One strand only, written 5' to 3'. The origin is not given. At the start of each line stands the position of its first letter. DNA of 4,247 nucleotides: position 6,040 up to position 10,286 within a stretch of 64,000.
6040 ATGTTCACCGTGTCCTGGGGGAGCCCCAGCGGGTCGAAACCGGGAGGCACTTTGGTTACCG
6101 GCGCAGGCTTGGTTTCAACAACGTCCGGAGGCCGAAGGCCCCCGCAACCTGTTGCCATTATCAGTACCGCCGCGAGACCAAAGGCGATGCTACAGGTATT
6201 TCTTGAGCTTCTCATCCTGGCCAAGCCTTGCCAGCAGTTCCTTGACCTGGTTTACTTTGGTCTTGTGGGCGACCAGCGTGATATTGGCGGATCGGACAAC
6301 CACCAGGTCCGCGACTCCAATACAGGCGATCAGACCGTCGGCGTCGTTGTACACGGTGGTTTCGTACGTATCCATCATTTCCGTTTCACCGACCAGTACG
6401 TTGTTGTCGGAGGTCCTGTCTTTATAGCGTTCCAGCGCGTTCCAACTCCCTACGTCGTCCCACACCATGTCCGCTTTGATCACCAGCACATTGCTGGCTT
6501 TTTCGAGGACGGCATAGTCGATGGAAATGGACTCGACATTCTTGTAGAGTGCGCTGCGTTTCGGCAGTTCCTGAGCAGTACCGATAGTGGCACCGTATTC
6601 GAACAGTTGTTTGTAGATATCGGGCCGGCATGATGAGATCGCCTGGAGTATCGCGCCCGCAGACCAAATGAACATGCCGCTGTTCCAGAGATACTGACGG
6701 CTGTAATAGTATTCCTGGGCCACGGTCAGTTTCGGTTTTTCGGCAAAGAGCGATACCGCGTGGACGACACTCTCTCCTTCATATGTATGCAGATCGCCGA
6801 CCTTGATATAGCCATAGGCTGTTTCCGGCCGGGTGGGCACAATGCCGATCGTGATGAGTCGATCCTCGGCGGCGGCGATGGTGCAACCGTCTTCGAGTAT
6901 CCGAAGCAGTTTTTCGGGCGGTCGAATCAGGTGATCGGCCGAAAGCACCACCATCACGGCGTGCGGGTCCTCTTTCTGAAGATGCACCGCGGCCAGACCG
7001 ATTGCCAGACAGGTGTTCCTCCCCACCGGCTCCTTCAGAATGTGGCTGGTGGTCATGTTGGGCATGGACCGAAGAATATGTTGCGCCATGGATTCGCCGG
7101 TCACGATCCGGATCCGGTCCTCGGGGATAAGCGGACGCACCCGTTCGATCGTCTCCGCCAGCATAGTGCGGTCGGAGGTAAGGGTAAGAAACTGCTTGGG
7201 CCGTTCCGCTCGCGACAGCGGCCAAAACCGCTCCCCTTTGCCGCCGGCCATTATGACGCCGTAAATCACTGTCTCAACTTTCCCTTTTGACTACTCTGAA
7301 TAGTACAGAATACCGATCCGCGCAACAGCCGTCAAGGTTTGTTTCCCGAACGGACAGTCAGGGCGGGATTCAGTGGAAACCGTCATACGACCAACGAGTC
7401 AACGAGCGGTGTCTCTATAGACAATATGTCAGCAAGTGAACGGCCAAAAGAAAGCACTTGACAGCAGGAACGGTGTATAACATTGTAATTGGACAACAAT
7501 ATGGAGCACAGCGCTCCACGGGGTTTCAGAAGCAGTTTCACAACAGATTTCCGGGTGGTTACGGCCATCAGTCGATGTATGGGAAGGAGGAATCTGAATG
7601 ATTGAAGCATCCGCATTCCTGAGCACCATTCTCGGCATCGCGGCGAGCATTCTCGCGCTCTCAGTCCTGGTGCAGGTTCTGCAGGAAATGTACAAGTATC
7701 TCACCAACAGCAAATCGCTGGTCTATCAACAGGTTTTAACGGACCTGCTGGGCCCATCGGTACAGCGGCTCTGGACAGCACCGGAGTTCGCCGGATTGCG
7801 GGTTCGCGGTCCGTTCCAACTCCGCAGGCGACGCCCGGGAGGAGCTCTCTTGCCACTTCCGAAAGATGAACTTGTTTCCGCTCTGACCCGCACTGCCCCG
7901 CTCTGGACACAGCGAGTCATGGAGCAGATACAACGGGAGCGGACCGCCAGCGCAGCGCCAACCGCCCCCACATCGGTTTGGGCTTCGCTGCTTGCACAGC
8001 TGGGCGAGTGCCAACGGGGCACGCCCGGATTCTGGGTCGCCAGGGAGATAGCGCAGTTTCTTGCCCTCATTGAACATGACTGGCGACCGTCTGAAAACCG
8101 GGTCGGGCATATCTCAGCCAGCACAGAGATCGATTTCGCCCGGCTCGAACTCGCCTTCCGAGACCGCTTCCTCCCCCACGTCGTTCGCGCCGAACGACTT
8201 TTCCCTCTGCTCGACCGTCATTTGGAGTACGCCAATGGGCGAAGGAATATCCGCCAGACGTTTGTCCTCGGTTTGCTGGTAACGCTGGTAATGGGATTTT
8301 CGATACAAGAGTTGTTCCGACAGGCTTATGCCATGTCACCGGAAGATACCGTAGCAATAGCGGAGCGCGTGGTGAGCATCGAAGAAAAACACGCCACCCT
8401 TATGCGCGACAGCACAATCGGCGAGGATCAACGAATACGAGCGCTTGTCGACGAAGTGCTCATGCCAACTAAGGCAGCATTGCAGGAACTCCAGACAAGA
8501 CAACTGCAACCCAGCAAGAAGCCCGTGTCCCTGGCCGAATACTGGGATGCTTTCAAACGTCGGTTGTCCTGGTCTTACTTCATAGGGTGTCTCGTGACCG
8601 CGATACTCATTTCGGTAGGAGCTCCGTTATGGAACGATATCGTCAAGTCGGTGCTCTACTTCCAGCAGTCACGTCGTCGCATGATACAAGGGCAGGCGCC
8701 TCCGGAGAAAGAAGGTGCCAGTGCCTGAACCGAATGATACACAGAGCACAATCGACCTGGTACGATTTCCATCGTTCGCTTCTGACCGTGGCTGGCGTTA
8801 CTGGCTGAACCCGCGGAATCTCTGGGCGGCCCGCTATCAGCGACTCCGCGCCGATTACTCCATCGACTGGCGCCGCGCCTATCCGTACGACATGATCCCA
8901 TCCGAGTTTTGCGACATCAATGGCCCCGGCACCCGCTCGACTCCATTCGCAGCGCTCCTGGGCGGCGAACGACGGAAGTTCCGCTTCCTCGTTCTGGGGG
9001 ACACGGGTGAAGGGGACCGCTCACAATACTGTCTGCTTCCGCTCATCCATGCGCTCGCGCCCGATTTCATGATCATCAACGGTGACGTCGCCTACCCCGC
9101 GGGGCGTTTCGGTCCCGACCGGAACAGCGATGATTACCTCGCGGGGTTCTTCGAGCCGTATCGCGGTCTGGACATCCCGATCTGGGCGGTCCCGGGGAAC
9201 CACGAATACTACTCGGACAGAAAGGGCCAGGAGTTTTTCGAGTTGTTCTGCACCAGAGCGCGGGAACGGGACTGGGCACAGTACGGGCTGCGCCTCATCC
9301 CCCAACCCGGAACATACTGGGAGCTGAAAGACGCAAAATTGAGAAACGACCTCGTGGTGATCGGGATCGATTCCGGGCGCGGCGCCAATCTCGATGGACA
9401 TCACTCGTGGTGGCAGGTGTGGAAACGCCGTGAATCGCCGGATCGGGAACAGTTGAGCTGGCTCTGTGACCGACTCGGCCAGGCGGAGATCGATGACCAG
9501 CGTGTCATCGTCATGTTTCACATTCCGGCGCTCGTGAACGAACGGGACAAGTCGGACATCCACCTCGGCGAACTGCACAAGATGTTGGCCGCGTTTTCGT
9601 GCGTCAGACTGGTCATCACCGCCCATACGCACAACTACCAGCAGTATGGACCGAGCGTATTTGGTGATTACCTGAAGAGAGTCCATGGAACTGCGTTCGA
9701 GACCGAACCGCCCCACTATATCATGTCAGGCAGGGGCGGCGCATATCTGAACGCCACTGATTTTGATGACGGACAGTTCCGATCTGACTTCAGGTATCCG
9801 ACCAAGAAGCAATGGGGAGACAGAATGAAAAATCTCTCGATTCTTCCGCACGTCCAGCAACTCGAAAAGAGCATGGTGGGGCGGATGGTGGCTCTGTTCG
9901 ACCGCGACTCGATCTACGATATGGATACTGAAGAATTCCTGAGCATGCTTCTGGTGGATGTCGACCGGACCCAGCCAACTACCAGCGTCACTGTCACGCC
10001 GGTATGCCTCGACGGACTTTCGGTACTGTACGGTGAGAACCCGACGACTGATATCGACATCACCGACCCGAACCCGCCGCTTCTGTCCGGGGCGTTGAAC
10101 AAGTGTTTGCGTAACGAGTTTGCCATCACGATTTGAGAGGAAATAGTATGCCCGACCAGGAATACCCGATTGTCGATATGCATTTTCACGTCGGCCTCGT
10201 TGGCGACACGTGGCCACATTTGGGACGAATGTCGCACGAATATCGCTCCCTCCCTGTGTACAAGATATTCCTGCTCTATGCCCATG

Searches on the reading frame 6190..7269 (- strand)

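Call 50: search_protein_families(library=pfam, proteins=[window:6190-7269:-], max_evalue=0.001)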
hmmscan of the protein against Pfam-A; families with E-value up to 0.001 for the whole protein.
window:6190-7269:- (359 aa): 3 families
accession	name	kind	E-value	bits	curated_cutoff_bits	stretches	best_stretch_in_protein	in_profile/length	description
PF00483.29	NTP_transferase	-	6e-39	134.5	21.2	1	4-284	2-240/245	Nucleotidyl transferase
PF22640.1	ManC_GMP_beta-helix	-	6.3e-10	39.3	27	1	299-349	6-55/55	MannoseP isomerase/GMP-like beta-helix domain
PF12804.13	NTP_transf_3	-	4.5e-09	37.1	27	1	4-134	1-121/160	MobA-like NTP transferase domain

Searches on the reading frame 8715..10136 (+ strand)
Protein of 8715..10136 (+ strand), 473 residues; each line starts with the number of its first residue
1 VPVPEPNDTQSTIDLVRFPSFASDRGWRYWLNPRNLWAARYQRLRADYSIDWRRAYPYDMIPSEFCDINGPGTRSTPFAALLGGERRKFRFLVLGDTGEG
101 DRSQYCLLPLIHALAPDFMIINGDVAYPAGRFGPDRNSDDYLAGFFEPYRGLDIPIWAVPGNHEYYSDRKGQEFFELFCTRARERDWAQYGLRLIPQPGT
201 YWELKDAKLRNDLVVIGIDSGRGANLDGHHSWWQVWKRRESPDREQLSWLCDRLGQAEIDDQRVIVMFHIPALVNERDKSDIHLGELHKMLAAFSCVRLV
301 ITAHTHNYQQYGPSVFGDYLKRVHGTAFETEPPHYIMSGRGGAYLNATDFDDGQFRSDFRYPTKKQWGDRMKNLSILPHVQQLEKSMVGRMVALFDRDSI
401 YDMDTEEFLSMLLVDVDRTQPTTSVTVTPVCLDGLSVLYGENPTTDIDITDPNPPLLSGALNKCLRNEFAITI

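Call 50: search_protein_families(library=pfam, proteins=[window:8715-10136:+], max_evalue=0.001)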
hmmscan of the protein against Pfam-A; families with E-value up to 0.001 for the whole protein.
window:8715-10136:+ (473 aa): 1 family
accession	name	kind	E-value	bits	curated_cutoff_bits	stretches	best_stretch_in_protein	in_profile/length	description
PF00149.33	Metallophos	-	6.1e-15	56.6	21.5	1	89-308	1-191/191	Calcineurin-like phosphoesterase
